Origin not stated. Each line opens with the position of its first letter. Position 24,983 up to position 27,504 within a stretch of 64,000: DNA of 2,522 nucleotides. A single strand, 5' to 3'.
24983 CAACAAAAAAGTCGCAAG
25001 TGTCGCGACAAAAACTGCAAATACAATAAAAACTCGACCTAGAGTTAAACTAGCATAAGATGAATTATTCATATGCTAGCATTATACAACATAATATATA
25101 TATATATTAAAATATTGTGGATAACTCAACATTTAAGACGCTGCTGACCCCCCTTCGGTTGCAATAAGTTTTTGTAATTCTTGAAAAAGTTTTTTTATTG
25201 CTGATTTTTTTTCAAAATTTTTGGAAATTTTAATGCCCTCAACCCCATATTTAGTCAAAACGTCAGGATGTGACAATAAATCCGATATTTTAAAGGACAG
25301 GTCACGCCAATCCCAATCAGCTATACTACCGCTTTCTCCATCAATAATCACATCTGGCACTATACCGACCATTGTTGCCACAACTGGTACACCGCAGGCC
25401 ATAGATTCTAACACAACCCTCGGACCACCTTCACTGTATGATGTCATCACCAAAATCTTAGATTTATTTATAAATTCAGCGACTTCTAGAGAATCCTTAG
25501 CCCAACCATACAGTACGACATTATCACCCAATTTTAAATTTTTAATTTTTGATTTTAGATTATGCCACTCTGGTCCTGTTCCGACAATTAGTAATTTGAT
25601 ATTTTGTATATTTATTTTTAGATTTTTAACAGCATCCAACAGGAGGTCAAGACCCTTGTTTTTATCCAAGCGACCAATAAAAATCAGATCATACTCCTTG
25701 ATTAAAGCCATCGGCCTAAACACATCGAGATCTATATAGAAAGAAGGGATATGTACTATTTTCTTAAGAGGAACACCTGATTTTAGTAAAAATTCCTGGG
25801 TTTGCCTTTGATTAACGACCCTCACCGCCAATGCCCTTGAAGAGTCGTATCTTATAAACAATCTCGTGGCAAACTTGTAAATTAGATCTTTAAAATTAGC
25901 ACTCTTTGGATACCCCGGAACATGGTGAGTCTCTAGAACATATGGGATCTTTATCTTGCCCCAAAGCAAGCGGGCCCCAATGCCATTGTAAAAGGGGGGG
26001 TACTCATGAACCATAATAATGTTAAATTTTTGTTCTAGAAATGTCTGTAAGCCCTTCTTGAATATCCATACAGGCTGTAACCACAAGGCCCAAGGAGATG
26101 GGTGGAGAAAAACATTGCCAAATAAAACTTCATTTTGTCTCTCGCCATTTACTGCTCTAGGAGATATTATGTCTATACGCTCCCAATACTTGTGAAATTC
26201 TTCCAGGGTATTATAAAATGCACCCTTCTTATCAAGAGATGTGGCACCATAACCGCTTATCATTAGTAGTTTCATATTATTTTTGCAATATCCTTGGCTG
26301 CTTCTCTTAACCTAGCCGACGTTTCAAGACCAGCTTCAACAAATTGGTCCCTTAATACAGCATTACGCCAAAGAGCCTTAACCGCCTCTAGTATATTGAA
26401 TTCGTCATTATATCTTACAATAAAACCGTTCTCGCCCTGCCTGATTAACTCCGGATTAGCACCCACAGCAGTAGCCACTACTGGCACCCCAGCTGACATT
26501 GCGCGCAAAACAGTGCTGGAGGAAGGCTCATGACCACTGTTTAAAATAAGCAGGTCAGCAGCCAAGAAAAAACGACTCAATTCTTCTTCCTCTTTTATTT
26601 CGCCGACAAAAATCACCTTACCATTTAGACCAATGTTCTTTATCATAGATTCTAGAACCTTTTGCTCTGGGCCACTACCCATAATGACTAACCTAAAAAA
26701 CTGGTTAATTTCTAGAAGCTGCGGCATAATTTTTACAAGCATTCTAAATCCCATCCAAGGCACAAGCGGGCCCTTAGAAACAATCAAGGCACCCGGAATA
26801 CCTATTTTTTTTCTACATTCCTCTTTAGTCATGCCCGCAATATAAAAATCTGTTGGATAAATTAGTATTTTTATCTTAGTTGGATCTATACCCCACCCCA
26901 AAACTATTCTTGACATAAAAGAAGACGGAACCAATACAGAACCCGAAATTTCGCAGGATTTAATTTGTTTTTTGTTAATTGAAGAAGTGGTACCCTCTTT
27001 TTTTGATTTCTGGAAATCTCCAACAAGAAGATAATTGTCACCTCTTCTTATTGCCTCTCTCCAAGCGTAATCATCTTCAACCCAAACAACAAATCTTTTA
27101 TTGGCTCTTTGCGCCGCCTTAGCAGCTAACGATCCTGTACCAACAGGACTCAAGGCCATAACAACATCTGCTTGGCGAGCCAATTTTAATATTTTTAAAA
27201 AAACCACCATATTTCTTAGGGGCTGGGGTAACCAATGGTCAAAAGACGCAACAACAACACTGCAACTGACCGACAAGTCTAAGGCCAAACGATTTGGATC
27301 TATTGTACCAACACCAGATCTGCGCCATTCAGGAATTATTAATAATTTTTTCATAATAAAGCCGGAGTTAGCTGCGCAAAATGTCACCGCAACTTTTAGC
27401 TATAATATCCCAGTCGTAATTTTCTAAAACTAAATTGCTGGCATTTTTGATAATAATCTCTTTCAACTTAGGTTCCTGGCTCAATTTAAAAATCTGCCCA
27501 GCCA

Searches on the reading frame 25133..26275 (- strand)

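Call 5: search_protein_families(library=pfam, proteins=[window:25133-26275:-], max_evalue=0.001)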
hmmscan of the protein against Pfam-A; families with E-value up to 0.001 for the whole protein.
window:25133-26275:- (380 aa): 6 families
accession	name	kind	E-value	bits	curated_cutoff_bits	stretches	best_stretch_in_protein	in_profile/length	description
PF00534.26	Glycos_transf_1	-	6e-38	130.5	26.4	1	193-343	14-165/172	Glycosyl transferases group 1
PF13692.12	Glyco_trans_1_4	-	1.7e-32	113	27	1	196-335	3-141/142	Glycosyl transferases group 1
PF20706.3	GT4-conflict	-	3.3e-10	40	26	1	171-300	173-310/385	Family 4 Glycosyltransferase in conflict systems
PF13439.12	Glyco_transf_4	-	1.7e-06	28.6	28.5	1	34-177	22-163/170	Glycosyltransferase Family 4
PF13579.12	Glyco_trans_4_4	-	2e-06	28.7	29.7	1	67-177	56-156/158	Glycosyl transferase 4-like domain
PF13524.12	Glyco_trans_1_2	-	0.00021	21.7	25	1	212-346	5-124/144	Glycosyl transferase-like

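Call 6: search_protein_families(library=ncbifam, proteins=[window:25133-26275:-], max_evalue=0.001)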
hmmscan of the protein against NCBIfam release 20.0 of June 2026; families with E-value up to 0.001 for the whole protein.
window:25133-26275:- (380 aa): 35 families (the best 25 are shown)
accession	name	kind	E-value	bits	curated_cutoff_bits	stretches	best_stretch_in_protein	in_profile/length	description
NF047684.1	TeichurnBiosyTuaC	equivalog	3.7e-25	88.7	550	1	65-371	87-390/391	teichuronic acid biosynthesis protein TuaC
NF041876.1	EPS_EpsE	equivalog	7.6e-23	81.4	400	1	188-358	208-384/389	exopolysaccharide biosynthesis GT4 family glycosyltransferase EpsE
TIGR03088.1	stp2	hypoth_equivalog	3.7e-21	75.6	409.05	1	197-361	197-364/374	TIGR03088 family PEP-CTERM/XrtA system glycosyltransferase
NF047880.1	glyco_SdgA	exception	1.5e-20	73.3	800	1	131-363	254-483/488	serine-aspartate repeat adhesin O-glycosyltransferase SdgA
TIGR03999.1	thiol_BshA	equivalog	1.2e-19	70.5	273.7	1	197-365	202-368/375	N-acetyl-alpha-D-glucosaminyl L-malate synthase BshA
NF050056.1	ProtGlycPglH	equivalog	1.8e-19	70.1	600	1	109-365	108-348/354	GalNAc-alpha-(1->4)-GalNAc-alpha-(1->3)-diNAcBac-PP-undecaprenol alpha-1,4-N-acetyl-D-galactosaminyltransferase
NF046085.1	XrtY_assoc_Gly1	equivalog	1e-17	64.1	400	1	192-368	207-382/387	XrtY-associated glycosyltransferase XYAG1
TIGR02149.1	glgA_Coryne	subfamily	6e-17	61.8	302.4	1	196-356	206-376/391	glycogen synthase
NF038295.1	EPS_HpsP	equivalog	1.4e-16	60.5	550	1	197-362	210-379/388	hormogonium polysaccharide biosynthesis glycosyltransferase HpsP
NF047881.1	glyco_SdgB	exception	4.5e-16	58.6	800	1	125-366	258-492/496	serine-aspartate repeat adhesin O-glycosyltransferase SdgB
NF007396.0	PRK09922.1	equivalog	4.6e-16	58.6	385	1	193-318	181-307/361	lipopolysaccharide 1,6-galactosyltransferase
NF050063.1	ProtGlycPglJ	equivalog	9.1e-16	58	500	1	174-364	170-360/363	N-acetylgalactosamine-N,N'-diacetylbacillosaminyl-diphospho-undecaprenol 4-alpha-N-acetylgalactosaminyltransferase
TIGR03449.1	mycothiol_MshA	equivalog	1.1e-15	57.5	462.5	1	197-369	223-402/406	D-inositol-3-phosphate glycosyltransferase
NF041010.1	glycosy_Agl16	equivalog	1.1e-14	54.1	575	1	159-362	144-343/352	glycosylation protein Agl16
NF053787.1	GlcN_PG_synth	equivalog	4e-14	52.2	480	1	197-371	200-360/361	N-acetylglucosaminyl phosphatidylglycerol synthase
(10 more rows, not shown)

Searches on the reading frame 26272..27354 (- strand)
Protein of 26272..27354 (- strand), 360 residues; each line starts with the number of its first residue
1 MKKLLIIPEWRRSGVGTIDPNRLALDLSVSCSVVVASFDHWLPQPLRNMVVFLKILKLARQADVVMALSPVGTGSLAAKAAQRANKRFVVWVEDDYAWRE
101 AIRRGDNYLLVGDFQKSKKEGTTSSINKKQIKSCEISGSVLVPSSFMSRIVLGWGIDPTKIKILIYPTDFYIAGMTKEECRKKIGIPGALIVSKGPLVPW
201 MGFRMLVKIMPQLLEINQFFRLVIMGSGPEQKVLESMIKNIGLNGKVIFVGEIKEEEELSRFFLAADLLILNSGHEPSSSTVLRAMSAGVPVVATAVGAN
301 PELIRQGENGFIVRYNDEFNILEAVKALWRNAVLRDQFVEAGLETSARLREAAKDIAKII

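Call 5: search_protein_families(library=pfam, proteins=[window:26272-27354:-], max_evalue=0.001)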
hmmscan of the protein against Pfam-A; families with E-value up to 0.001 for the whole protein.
window:26272-27354:- (360 aa): 4 families
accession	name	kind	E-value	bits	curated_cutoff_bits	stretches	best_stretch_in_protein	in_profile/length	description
PF00534.26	Glycos_transf_1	-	1.9e-30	106.1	26.4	1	178-342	3-169/172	Glycosyl transferases group 1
PF13692.12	Glyco_trans_1_4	-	8.8e-27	94.5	27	1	191-331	4-142/142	Glycosyl transferases group 1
PF13579.12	Glyco_trans_4_4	-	0.00011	23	29.7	0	39-162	50-153/158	Glycosyl transferase 4-like domain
PF13439.12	Glyco_transf_4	-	0.00089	19.8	28.5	0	35-163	44-161/170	Glycosyltransferase Family 4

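Call 6: search_protein_families(library=ncbifam, proteins=[window:26272-27354:-], max_evalue=0.001)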
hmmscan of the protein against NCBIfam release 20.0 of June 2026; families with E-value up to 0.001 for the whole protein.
window:26272-27354:- (360 aa): 35 families (the best 25 are shown)
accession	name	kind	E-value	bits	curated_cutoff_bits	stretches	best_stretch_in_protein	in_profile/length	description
TIGR03088.1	stp2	hypoth_equivalog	4.4e-23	81.9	409.05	1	204-337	214-344/374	TIGR03088 family PEP-CTERM/XrtA system glycosyltransferase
NF041876.1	EPS_EpsE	equivalog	2.8e-22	79.5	400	1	191-343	217-373/389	exopolysaccharide biosynthesis GT4 family glycosyltransferase EpsE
TIGR03999.1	thiol_BshA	equivalog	4.9e-21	75.1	273.7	1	220-346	230-353/375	N-acetyl-alpha-D-glucosaminyl L-malate synthase BshA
TIGR04063.1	stp3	hypoth_equivalog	2.2e-18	66.3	442.05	1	60-353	91-382/397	TIGR04063 family PEP-CTERM/XrtA system glycosyltransferase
NF047684.1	TeichurnBiosyTuaC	equivalog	1.8e-16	60.1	550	1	155-340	184-363/391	teichuronic acid biosynthesis protein TuaC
NF038229.1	Glyco4_Geo_Pelo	equivalog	1.6e-14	53.7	400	1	199-345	172-315/338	GPMC system family 4 glycosyltransferase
TIGR04157.1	glyco_rSAM_CFB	subfamily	4.1e-14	52.4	400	1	154-328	188-363/406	TIGR04157 family glycosyltransferase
NF053787.1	GlcN_PG_synth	equivalog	6.5e-13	48.2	480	1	139-333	146-328/361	N-acetylglucosaminyl phosphatidylglycerol synthase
TIGR03449.1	mycothiol_MshA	equivalog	9.7e-13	47.8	462.5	1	149-348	178-386/406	D-inositol-3-phosphate glycosyltransferase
NF050063.1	ProtGlycPglJ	equivalog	1.3e-11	44.3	500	1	150-341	159-342/363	N-acetylgalactosamine-N,N'-diacetylbacillosaminyl-diphospho-undecaprenol 4-alpha-N-acetylgalactosaminyltransferase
NF041010.1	glycosy_Agl16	equivalog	2.7e-11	43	575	1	221-348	207-334/352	glycosylation protein Agl16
NF047880.1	glyco_SdgA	exception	2.5e-10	39.6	800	1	191-348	318-473/488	serine-aspartate repeat adhesin O-glycosyltransferase SdgA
NF047881.1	glyco_SdgB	exception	4.4e-10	38.8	800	1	212-344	345-475/496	serine-aspartate repeat adhesin O-glycosyltransferase SdgB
TIGR02149.1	glgA_Coryne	subfamily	3e-09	36.5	302.4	1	178-342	192-366/391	glycogen synthase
TIGR04005.1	wcaL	equivalog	5.5e-09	35.4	537.6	1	191-325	225-364/406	colanic acid biosynthesis glycosyltransferase WcaL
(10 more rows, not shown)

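Call 20: find_encoding_contigs(protein=window:26272-27354:-, flank=3000, max_places=10)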
Protein window:26272-27354:- (360 aa): 13 contigs read that carry it; 7 places shown.
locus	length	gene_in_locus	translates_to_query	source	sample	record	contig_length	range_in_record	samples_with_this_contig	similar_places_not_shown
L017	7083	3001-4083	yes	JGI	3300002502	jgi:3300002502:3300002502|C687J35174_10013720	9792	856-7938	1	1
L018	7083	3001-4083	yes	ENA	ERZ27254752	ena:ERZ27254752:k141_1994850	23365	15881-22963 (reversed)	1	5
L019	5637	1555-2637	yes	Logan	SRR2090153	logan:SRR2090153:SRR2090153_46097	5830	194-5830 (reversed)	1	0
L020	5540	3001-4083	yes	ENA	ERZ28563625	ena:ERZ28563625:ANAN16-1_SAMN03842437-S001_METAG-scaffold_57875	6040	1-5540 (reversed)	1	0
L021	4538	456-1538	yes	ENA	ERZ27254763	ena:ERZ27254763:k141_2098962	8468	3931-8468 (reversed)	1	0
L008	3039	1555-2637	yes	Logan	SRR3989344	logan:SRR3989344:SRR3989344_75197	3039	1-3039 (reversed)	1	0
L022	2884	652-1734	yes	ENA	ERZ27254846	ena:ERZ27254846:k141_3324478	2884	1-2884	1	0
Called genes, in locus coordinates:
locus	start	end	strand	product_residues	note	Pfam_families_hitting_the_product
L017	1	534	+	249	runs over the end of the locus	-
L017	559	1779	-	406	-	PF13477:Glyco_trans_4_2 (weak), PF13439:Glyco_transf_4, PF13579:Glyco_trans_4_4, PF00534:Glycos_transf_1, PF13692:Glyco_trans_1_4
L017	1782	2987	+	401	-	PF13439:Glyco_transf_4 (weak), PF20706:GT4-conflict, PF00534:Glycos_transf_1, PF13692:Glyco_trans_1_4, PF13524:Glyco_trans_1_2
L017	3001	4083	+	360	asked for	PF00534:Glycos_transf_1, PF13692:Glyco_trans_1_4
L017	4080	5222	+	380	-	PF13439:Glyco_transf_4 (weak), PF13579:Glyco_trans_4_4 (faint), PF20706:GT4-conflict, PF00534:Glycos_transf_1, PF13692:Glyco_trans_1_4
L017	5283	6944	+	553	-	PF08239:SH3_3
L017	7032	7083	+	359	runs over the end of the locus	PF00534:Glycos_transf_1, PF13692:Glyco_trans_1_4, PF13524:Glyco_trans_1_2 (weak)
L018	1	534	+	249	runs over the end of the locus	-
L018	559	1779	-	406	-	PF13477:Glyco_trans_4_2 (weak), PF13439:Glyco_transf_4, PF13579:Glyco_trans_4_4, PF00534:Glycos_transf_1, PF13692:Glyco_trans_1_4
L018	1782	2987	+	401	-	PF13439:Glyco_transf_4 (weak), PF20706:GT4-conflict, PF00534:Glycos_transf_1, PF13692:Glyco_trans_1_4, PF13524:Glyco_trans_1_2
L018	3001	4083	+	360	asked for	PF00534:Glycos_transf_1, PF13692:Glyco_trans_1_4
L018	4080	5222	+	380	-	PF13439:Glyco_transf_4 (weak), PF13579:Glyco_trans_4_4 (faint), PF20706:GT4-conflict, PF00534:Glycos_transf_1, PF13692:Glyco_trans_1_4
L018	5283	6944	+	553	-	PF08239:SH3_3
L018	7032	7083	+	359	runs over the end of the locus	PF00534:Glycos_transf_1, PF13692:Glyco_trans_1_4, PF13524:Glyco_trans_1_2 (weak)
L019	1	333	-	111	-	?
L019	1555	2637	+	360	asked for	PF00534:Glycos_transf_1, PF13692:Glyco_trans_1_4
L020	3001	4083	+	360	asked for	PF00534:Glycos_transf_1, PF13692:Glyco_trans_1_4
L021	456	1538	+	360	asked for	PF00534:Glycos_transf_1, PF13692:Glyco_trans_1_4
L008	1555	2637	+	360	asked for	PF00534:Glycos_transf_1, PF13692:Glyco_trans_1_4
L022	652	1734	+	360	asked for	PF00534:Glycos_transf_1, PF13692:Glyco_trans_1_4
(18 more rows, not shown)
